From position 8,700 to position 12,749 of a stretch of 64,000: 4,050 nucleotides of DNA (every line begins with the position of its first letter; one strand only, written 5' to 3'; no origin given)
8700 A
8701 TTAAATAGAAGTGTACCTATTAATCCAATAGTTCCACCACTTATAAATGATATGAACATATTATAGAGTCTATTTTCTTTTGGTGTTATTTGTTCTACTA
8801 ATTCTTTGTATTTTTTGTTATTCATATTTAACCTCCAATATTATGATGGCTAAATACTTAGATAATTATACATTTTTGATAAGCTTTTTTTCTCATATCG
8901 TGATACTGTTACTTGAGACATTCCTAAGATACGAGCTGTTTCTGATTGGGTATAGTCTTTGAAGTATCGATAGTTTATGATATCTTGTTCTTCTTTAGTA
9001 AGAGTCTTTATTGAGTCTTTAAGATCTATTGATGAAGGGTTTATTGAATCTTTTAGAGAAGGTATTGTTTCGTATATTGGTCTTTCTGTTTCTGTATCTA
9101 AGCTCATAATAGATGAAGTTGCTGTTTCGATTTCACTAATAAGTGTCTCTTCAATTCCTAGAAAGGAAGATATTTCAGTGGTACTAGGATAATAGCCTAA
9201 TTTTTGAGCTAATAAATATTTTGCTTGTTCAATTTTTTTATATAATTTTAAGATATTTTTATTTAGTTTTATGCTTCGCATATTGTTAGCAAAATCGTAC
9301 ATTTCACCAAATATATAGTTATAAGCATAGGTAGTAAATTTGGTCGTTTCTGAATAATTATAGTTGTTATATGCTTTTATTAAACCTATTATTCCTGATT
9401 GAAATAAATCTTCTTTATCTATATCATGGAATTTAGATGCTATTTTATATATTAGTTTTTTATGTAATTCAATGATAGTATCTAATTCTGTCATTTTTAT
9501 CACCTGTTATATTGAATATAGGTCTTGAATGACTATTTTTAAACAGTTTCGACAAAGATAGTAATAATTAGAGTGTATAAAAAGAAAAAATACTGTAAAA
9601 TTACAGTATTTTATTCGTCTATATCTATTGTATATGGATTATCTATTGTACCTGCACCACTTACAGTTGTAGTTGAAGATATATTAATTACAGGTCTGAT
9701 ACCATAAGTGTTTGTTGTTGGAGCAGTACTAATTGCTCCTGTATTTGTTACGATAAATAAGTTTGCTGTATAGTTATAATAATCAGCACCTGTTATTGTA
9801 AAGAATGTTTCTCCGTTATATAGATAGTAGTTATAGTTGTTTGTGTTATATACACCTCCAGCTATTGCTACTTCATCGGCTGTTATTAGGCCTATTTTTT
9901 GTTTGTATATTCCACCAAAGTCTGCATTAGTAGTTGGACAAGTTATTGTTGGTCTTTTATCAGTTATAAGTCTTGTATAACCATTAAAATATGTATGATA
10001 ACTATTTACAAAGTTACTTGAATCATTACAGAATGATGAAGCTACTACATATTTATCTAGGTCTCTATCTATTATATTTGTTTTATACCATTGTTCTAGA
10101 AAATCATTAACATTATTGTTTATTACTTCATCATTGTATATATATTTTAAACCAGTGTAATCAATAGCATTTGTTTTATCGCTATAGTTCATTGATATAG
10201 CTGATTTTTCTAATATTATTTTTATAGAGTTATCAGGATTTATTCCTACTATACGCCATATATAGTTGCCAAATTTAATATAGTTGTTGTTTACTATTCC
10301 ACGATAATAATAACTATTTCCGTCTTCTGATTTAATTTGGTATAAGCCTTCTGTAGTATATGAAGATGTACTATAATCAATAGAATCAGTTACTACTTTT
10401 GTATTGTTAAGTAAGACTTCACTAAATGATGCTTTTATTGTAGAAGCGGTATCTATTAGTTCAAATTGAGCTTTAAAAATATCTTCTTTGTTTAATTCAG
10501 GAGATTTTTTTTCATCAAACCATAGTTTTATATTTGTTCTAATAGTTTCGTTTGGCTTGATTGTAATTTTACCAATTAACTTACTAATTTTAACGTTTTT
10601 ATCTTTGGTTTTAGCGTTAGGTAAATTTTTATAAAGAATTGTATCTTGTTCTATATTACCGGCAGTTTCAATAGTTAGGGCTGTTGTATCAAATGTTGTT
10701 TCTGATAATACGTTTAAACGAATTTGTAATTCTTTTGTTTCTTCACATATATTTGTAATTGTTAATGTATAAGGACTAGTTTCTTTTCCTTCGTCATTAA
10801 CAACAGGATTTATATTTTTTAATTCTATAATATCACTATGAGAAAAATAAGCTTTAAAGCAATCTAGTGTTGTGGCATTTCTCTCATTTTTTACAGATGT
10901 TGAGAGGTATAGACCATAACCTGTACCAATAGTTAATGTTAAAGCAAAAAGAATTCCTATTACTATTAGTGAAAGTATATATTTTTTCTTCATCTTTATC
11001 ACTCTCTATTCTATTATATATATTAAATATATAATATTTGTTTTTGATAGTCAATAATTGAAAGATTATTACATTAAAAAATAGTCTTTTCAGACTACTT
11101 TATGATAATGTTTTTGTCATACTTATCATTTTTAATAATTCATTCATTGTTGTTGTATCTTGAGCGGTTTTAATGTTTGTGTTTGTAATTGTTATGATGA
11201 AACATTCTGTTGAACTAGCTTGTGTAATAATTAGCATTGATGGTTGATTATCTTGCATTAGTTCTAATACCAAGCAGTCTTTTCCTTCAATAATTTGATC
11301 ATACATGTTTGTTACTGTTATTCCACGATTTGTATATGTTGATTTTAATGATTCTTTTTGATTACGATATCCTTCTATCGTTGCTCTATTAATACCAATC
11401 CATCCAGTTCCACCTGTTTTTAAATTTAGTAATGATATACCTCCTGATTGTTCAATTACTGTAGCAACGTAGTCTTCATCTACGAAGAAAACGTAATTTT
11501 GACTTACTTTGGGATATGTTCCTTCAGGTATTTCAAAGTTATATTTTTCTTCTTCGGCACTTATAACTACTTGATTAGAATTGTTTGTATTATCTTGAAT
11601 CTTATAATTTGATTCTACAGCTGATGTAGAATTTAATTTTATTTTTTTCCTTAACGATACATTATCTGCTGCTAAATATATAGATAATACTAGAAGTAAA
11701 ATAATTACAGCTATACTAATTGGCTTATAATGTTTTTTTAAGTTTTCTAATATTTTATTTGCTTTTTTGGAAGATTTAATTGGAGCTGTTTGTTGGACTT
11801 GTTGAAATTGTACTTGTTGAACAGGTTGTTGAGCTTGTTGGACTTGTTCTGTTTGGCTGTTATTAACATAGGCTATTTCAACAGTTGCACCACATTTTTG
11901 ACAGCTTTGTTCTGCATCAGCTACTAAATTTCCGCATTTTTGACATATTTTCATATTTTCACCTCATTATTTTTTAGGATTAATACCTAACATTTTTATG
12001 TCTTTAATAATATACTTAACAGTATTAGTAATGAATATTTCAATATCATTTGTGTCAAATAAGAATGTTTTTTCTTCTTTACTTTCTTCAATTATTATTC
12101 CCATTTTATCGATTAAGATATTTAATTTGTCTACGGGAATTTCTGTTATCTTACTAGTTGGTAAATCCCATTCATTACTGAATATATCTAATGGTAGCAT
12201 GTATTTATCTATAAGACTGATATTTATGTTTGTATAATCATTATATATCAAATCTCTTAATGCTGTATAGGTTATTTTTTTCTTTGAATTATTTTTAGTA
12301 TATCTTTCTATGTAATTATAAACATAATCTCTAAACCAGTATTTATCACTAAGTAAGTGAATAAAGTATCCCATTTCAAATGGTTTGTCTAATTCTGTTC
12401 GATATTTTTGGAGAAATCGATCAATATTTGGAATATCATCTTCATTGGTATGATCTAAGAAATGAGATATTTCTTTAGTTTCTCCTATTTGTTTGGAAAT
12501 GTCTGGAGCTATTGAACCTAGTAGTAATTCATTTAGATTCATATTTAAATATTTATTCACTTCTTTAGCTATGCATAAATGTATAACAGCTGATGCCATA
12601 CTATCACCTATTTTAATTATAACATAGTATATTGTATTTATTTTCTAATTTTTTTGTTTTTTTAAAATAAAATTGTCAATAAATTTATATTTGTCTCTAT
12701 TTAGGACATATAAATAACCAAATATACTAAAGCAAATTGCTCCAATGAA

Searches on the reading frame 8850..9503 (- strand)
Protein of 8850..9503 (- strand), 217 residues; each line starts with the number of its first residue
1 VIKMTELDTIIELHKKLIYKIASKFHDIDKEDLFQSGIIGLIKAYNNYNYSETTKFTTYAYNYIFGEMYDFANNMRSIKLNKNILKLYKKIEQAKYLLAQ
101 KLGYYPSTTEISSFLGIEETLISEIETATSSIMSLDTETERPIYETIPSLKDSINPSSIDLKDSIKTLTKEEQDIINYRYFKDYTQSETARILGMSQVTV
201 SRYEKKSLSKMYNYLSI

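Call 58: search_protein_families(library=pfam, proteins=[window:8850-9503:-], max_evalue=0.00001)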
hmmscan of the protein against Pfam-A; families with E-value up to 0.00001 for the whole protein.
window:8850-9503:- (217 aa): 4 families
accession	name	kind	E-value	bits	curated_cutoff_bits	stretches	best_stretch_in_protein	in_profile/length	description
PF04545.22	Sigma70_r4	-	5.9e-13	48.6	24.1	1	165-212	2-49/50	Sigma-70, region 4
PF04542.20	Sigma70_r2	-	6.7e-09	35.9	24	1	11-71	2-64/71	Sigma-70 region 2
PF08281.18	Sigma70_r4_2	-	1.8e-07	31.1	25.7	1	161-203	4-46/54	Sigma-70, region 4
PF04539.22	Sigma70_r3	-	8.7e-07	29.4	25.3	1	89-138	4-53/78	Sigma-70 region 3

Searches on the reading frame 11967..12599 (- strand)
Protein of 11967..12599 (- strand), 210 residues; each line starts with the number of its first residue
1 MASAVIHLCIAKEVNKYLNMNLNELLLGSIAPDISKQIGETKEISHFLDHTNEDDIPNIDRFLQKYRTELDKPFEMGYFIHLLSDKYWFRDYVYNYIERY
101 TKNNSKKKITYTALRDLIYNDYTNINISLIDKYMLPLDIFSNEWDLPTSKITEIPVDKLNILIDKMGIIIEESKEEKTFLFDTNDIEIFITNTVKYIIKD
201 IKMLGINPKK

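Call 59: search_protein_families(library=pfam, proteins=[window:11967-12599:-], max_evalue=0.00001)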
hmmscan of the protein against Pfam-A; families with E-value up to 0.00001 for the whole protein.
window:11967-12599:- (210 aa): 1 family
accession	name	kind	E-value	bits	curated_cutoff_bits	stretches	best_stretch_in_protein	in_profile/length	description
PF00882.24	Zn_dep_PLPC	-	7.7e-06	26.4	26.8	0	16-88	21-96/167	Zinc dependent phospholipase C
